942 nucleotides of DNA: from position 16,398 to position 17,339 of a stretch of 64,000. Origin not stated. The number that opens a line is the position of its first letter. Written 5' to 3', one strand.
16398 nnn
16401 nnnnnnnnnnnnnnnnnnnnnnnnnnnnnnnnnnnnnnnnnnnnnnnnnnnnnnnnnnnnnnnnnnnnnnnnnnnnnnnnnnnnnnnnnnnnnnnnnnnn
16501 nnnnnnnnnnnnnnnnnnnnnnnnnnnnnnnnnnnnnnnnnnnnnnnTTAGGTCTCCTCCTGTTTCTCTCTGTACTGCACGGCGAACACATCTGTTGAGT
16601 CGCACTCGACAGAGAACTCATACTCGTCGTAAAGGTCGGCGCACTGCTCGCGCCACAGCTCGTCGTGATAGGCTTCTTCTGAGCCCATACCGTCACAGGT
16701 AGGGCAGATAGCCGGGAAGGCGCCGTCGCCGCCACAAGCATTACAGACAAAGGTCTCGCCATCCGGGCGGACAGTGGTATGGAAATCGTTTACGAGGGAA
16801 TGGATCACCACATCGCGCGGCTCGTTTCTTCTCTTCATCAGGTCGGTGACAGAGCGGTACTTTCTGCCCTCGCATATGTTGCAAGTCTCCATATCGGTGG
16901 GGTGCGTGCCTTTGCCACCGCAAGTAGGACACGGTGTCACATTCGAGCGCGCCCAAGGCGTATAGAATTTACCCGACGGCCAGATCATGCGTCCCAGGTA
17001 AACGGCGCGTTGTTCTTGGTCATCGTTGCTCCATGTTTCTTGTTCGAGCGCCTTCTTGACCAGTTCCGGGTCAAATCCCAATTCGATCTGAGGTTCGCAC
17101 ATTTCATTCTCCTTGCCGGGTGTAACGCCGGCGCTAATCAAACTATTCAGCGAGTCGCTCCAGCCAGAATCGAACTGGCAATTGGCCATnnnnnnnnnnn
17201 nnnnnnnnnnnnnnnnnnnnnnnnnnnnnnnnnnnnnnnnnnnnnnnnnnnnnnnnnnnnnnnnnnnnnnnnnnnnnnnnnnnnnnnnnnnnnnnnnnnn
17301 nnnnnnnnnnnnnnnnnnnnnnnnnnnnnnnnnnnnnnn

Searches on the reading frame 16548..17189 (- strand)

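Call 68: search_protein_families(library=pfam, proteins=[window:16548-17189:-], max_evalue=0.01)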
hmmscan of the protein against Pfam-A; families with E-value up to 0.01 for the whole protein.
window:16548-17189:- (213 aa): 1 family
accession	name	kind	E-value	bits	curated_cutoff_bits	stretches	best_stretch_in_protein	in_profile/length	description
PF00684.25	DnaJ_CXXCXGXG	-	1.7e-06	28.6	32.7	1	86-109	43-64/65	DnaJ central domain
